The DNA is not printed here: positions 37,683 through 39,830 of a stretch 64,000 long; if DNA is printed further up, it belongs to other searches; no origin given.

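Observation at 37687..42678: Orphan dehydratase-family subunit + ketopantoate-reductase::activase fusion + CoA ligase: a possible self-contained 2-oxoacid-to-enoyl-CoA module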

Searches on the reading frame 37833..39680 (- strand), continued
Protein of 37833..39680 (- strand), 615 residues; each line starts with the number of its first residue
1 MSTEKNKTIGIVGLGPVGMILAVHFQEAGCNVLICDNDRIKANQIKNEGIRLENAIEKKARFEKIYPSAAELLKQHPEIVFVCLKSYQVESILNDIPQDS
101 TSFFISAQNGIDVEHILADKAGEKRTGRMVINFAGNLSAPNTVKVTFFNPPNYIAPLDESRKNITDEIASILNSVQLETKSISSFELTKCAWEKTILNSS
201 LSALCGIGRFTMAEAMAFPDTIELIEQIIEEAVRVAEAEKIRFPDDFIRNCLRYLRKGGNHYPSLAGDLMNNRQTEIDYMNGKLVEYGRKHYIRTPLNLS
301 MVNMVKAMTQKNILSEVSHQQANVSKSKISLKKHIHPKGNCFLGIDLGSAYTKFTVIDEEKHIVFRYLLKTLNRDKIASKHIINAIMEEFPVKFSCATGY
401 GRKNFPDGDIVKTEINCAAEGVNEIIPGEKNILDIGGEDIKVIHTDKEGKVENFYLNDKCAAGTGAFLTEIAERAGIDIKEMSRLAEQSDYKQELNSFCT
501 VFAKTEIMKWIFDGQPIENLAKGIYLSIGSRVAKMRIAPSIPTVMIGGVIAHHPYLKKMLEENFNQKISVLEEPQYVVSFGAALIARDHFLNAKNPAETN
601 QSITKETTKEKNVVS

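Call 11: find_encoding_contigs(protein=P0110, flank=10000, max_places=2)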
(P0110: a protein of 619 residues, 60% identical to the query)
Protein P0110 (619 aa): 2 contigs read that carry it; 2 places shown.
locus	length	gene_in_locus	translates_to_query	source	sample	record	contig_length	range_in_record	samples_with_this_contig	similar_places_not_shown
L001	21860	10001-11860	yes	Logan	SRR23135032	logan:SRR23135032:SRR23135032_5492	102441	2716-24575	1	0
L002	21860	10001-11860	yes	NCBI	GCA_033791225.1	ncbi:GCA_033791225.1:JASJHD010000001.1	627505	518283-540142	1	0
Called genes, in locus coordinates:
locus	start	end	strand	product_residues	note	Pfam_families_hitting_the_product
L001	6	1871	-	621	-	PF02543:Carbam_trans_N, PF16861:Carbam_trans_C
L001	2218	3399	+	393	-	PF06050:HGD-D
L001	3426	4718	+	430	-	PF06050:HGD-D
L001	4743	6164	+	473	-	PF00370:FGGY_N (faint), PF01869:BcrAD_BadFG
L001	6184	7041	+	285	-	PF01869:BcrAD_BadFG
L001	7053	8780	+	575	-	PF00501:AMP-binding, PF23562:AMP-binding_C_3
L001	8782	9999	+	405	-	PF06050:HGD-D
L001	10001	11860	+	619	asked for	PF02558:ApbA, PF08546:ApbA_C, PF01869:BcrAD_BadFG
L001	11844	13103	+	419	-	PF00108:Thiolase_N, PF02803:Thiolase_C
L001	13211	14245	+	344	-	PF08240:ADH_N, PF01262:AlaDh_PNT_C (weak), PF00107:ADH_zinc_N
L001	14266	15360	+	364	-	PF00378:ECH_1, PF16113:ECH_2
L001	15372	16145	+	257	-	PF00378:ECH_1, PF16113:ECH_2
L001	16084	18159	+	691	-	PF02737:3HCDH_N, PF03446:NAD_binding_2 (faint), PF00725:3HCDH, PF00378:ECH_1, PF16113:ECH_2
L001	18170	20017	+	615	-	PF01558:POR, PF01855:POR_N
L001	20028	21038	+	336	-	PF02775:TPP_enzyme_C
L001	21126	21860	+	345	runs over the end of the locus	-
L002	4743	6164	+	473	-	PF00370:FGGY_N (faint), PF01869:BcrAD_BadFG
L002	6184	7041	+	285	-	PF01869:BcrAD_BadFG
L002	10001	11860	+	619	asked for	PF02558:ApbA, PF08546:ApbA_C, PF01869:BcrAD_BadFG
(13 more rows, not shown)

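Call 12: find_encoding_contigs(protein=P0035, flank=10000, max_places=2)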
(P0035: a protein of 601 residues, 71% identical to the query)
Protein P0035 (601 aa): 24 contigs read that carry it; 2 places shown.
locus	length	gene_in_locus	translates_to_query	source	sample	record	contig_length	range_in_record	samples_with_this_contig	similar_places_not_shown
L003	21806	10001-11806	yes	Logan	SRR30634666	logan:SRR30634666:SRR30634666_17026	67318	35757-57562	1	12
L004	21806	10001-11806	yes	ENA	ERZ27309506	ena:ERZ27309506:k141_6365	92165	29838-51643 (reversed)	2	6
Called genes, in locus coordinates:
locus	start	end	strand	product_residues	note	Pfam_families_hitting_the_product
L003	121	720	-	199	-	PF12804:NTP_transf_3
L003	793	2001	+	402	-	PF06050:HGD-D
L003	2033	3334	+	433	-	PF06050:HGD-D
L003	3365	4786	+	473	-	PF01869:BcrAD_BadFG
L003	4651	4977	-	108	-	-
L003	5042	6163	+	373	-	PF02254:TrkA_N (weak), PF03435:Sacchrp_dh_NADP, PF16653:Sacchrp_dh_C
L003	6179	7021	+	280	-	PF01869:BcrAD_BadFG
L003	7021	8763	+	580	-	PF00501:AMP-binding, PF23562:AMP-binding_C_3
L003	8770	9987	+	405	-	PF06050:HGD-D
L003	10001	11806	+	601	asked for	PF02558:ApbA, PF03721:UDPG_MGDP_dh_N (weak), PF03807:F420_oxidored (weak), PF08546:ApbA_C, PF01869:BcrAD_BadFG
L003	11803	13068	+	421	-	PF00108:Thiolase_N, PF02803:Thiolase_C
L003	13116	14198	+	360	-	PF08240:ADH_N, PF01262:AlaDh_PNT_C (weak), PF00107:ADH_zinc_N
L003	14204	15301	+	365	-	PF00378:ECH_1, PF16113:ECH_2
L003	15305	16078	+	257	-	PF00378:ECH_1, PF16113:ECH_2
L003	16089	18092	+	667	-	PF02737:3HCDH_N, PF03446:NAD_binding_2 (faint), PF00725:3HCDH, PF00378:ECH_1, PF16113:ECH_2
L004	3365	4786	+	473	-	PF01869:BcrAD_BadFG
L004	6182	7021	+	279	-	PF01869:BcrAD_BadFG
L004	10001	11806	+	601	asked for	PF02558:ApbA, PF03721:UDPG_MGDP_dh_N (weak), PF03807:F420_oxidored (weak), PF08546:ApbA_C, PF01869:BcrAD_BadFG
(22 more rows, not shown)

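Call 17: search_solved_structures(query=window:37833-39680:-, max_evalue=0.00001, show_alignments=3)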
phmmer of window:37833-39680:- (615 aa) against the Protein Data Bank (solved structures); distinct sequences matched with E-value up to 0.00001: 17.
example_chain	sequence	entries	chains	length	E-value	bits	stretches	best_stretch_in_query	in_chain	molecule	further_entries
4eht_A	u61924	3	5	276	2.1e-41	145.4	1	343-592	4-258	Activator of 2-hydroxyisocaproyl-CoA dehydratase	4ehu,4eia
9gai_D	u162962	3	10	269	1.5e-39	139.4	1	344-589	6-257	3-methylbenzoyl-CoA reductase alpha subunit MbdQ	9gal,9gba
7yyl_E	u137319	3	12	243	1.3e-36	129.6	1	342-588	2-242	Putative CoA-substrate-specific enzyme activase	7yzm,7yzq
1hux_A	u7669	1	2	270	9e-36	126.8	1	343-587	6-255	ACTIVATOR OF (R)-2-HYDROXYGLUTARYL-COA DEHYDRATASE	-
9gai_C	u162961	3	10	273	2.3e-30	109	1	343-586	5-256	3-methylbenzoyl-CoA reductase delta subunit MbdP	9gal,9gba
8wl1_A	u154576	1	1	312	7.5e-21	77.6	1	9-310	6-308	2-dehydropantoate 2-reductase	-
8wl3_A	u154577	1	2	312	9.4e-21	77.3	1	9-310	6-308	2-dehydropantoate 2-reductase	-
8wl4_A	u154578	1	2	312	1.2e-20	76.9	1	9-310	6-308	2-dehydropantoate 2-reductase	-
2ew2_A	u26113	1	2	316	3.8e-19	72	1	9-305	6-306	2-dehydropantoate 2-reductase, putative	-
3wfi_A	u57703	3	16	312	1.7e-17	66.5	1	9-307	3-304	2-dehydropantoate 2-reductase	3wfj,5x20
5hws_A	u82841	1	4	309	2.2e-13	53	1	9-310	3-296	2-dehydropantoate 2-reductase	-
3hwr_A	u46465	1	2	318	2.7e-13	52.6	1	8-308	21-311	2-dehydropantoate 2-reductase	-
5ayv_A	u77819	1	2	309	2.9e-13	52.5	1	9-310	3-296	2-dehydropantoate 2-reductase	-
4ol9_A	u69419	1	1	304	2.8e-07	32.8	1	186-307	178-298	Putative 2-dehydropantoate 2-reductase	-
8iwg_A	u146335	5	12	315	5.1e-07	31.9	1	5-277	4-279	2-dehydropantoate 2-reductase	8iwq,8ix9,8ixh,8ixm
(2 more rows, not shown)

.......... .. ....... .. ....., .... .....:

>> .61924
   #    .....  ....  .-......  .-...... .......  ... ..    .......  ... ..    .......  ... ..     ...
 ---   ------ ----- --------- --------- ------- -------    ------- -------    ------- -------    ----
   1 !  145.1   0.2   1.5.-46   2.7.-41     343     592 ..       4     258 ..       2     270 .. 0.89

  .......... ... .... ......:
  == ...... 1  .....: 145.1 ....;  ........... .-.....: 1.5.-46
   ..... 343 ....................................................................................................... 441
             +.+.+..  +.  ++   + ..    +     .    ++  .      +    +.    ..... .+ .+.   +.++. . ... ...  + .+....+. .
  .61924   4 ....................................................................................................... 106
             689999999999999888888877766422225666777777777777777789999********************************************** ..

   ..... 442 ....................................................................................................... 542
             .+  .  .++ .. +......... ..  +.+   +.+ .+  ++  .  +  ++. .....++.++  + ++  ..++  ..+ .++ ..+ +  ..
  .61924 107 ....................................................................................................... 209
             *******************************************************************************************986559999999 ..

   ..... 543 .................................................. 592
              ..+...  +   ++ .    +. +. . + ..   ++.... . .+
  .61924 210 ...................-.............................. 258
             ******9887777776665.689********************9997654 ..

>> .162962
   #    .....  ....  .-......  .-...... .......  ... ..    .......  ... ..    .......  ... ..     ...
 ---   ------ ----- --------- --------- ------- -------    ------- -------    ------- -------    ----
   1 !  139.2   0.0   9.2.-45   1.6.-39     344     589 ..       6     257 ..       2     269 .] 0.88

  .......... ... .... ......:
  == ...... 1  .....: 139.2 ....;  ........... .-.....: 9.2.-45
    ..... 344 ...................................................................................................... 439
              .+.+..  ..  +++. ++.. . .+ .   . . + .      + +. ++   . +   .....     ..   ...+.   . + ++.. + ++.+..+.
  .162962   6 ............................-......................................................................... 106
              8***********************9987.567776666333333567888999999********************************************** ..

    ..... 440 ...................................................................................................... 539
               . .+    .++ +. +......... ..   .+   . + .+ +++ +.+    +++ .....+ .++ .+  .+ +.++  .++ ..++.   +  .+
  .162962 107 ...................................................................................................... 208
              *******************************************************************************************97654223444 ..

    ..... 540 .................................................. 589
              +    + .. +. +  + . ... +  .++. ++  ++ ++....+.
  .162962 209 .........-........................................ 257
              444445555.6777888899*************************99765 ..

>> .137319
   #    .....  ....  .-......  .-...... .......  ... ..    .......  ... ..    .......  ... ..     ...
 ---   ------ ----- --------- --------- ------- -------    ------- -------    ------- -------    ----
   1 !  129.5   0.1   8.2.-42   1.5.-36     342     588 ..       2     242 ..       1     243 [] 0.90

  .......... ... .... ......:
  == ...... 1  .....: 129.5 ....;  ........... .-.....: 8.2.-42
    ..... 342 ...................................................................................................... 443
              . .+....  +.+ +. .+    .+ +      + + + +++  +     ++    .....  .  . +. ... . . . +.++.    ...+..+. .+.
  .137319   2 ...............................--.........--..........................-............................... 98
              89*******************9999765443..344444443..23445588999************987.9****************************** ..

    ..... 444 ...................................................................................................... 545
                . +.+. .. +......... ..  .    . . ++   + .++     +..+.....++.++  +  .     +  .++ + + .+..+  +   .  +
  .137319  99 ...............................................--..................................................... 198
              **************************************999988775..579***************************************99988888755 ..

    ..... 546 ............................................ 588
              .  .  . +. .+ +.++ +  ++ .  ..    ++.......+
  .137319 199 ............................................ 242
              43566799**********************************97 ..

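Call 19: find_related_loci(query=A1, collection=genome_contigs, flank=10000)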
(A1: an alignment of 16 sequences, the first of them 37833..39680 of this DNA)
Query A1 (615 aa) in genome_contigs; peptide patterns used: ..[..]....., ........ (x = any residue, [..] = any of these).
332 stretches matched a pattern; 311 encode a relative of the query (tblastn E <= 1e-3); the best 80 are kept; 80 distinct loci.
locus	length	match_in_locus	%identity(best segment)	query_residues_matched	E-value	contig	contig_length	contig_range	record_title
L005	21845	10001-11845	88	1-615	0e+0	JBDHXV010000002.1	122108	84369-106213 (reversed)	MAG: Chitinophagales bacterium isolate AS-MESO-3CA.91 NODE_549_length_122108_cov_4.355934, whole genome shotgun sequence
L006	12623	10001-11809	79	3-605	0e+0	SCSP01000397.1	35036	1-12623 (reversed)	MAG: Bacteroidetes bacterium isolate FW215_bin.19 FW215_bin.19-134237, whole genome shotgun sequence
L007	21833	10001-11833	74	1-609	0e+0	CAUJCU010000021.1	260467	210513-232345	MAG: Bacteroidota bacterium isolate KLAP123 genome assembly, contig: KLAP123_748285, whole genome shotgun sequence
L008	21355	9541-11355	73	1-607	0e+0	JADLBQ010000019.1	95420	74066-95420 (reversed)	MAG: Bacteroidia bacterium isolate SJ183 c_000000451222, whole genome shotgun sequence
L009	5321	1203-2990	73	10-613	0e+0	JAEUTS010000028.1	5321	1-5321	MAG: Bacteroidia bacterium isolate new MAG-335 k141_3673294, whole genome shotgun sequence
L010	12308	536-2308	74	1-591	0e+0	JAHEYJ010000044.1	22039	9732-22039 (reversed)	MAG: Bacteroidetes bacterium isolate nzgw125 NODE_1321_length_22040_cov_3.347187, whole genome shotgun sequence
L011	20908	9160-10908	72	8-590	0e+0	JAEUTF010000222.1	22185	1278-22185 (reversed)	MAG: Bacteroidia bacterium isolate new MAG-322 k141_1771192, whole genome shotgun sequence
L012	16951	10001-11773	75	2-592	0e+0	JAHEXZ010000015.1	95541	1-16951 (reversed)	MAG: Bacteroidetes bacterium isolate nzgw116 NODE_88_length_95542_cov_5.687081, whole genome shotgun sequence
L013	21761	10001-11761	73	1-591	0e+0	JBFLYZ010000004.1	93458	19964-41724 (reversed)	MAG: Bacteroidota bacterium isolate MAG098 MAG098_4, whole genome shotgun sequence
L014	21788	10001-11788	62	1-592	0e+0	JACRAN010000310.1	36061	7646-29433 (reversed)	MAG: Bacteroidetes bacterium isolate NC_groundwater_1594_Pr3_B-0.1um_54_10 SR-2_scaffold_141_3546624, whole genome shotg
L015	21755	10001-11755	63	9-590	0e+0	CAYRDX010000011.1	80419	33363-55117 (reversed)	MAG TPA_asm: uncultured Saprospiraceae bacterium isolate SRP257756_co1_244 genome assembly, contig: NODE_113_length_8041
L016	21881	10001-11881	60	1-613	0e+0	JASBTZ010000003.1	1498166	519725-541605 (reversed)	MAG: Bacteroidota bacterium isolate BWSM_53 k141_521151, whole genome shotgun sequence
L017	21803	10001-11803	61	1-592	0e+0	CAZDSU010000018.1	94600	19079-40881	MAG TPA_asm: uncultured Saprospiraceae bacterium isolate binchicken_co266_117 genome assembly, contig: NODE_535_length_9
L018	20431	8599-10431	59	1-606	0e+0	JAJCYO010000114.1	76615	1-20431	MAG: Flavobacteriales bacterium isolate OFTM342 OFTM342_113, whole genome shotgun sequence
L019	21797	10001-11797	61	1-590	0e+0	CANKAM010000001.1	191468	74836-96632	MAG: Bacteroidetes bacterium isolate RH-26jul17-244 genome assembly, contig: RH-26jul17-C94, whole genome shotgun sequen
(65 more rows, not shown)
